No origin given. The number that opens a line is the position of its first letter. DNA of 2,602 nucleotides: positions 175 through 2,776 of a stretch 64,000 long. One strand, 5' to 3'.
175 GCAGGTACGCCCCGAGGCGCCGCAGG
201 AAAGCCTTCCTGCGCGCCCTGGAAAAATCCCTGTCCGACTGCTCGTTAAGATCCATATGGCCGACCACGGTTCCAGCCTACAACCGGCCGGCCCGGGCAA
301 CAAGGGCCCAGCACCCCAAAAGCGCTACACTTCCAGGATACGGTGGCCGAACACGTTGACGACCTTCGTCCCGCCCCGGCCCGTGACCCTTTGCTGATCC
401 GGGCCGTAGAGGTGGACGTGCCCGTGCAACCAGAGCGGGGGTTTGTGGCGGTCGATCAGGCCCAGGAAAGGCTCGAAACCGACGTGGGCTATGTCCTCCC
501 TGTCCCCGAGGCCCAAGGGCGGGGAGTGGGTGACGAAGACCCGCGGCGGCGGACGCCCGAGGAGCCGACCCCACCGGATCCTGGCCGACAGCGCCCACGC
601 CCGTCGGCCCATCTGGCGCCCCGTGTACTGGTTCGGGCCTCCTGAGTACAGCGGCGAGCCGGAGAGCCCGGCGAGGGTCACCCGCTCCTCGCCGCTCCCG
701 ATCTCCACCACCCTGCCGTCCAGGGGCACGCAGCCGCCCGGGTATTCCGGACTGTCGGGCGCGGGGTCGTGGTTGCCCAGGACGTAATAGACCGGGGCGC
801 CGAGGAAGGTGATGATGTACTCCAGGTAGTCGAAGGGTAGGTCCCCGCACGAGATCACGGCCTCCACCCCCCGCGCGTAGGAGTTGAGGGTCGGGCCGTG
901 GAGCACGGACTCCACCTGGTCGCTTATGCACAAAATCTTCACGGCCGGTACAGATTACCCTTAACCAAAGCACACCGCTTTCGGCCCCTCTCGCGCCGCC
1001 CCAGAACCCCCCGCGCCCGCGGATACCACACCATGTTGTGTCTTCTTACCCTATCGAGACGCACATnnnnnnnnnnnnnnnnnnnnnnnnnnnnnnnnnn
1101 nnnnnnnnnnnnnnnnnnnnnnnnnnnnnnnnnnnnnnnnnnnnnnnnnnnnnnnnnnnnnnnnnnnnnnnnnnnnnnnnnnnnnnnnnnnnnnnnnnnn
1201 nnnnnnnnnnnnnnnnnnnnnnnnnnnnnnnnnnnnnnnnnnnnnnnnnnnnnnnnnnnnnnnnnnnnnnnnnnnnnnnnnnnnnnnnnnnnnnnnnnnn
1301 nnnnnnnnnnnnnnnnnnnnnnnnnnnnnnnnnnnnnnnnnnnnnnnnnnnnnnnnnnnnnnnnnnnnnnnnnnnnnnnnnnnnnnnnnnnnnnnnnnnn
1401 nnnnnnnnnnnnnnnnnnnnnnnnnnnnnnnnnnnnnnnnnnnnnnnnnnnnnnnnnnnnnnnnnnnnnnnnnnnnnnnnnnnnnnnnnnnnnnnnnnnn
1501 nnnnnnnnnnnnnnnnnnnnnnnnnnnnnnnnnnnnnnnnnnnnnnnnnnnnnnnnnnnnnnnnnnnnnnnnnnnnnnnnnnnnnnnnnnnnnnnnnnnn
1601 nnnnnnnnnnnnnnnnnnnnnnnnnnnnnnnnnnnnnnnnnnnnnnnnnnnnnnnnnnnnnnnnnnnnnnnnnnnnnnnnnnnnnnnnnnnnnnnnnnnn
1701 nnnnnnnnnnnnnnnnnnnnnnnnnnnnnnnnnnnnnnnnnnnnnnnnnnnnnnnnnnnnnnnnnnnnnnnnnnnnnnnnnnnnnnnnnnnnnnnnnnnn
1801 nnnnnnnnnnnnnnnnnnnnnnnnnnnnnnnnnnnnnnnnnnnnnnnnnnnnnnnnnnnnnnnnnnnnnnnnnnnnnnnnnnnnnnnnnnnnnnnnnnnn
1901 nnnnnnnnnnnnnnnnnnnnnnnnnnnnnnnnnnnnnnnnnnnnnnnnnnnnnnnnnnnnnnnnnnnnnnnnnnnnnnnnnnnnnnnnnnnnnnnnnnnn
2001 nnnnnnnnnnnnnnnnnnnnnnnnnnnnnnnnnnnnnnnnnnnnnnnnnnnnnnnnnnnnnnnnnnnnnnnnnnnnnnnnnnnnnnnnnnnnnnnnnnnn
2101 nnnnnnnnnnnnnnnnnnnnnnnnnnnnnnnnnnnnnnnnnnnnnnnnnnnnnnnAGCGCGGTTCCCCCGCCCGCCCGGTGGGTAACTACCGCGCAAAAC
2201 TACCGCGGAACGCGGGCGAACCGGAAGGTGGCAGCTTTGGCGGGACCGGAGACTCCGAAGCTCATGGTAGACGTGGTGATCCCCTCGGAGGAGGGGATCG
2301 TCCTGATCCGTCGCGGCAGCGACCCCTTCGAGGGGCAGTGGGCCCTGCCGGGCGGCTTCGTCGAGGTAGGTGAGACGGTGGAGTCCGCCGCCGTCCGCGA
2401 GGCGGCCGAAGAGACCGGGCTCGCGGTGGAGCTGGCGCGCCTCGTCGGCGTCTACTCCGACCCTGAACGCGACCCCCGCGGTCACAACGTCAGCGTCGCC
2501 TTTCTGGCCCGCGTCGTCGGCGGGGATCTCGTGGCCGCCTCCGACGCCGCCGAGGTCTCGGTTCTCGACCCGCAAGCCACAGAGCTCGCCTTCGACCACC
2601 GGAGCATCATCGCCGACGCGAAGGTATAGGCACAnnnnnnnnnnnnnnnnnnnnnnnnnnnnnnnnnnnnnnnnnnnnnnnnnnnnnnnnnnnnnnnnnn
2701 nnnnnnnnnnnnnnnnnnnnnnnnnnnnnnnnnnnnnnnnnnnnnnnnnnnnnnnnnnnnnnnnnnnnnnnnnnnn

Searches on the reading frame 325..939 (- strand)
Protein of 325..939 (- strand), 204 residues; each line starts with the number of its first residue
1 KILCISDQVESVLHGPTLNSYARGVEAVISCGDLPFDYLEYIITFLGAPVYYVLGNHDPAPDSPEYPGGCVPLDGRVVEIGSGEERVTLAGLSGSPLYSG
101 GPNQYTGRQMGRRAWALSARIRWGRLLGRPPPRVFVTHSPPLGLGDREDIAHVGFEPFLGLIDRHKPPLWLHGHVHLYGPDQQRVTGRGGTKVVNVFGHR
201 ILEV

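Call 51: search_protein_families(library=pfam, proteins=[window:325-939:-], max_evalue=0.00001)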
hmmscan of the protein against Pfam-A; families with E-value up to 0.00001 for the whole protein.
window:325-939:- (204 aa): 1 family
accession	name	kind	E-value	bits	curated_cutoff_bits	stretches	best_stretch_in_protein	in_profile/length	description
PF00149.33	Metallophos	-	9.9e-09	36.3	21.5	1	31-177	43-190/191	Calcineurin-like phosphoesterase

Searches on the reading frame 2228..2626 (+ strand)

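Call 51: search_protein_families(library=pfam, proteins=[window:2228-2626:+], max_evalue=0.00001)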
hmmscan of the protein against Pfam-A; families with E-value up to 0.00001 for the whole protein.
window:2228-2626:+ (133 aa): 1 family
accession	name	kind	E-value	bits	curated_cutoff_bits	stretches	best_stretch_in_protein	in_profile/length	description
PF00293.34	NUDIX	-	4.7e-23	82.1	21.1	1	14-129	6-132/134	NUDIX domain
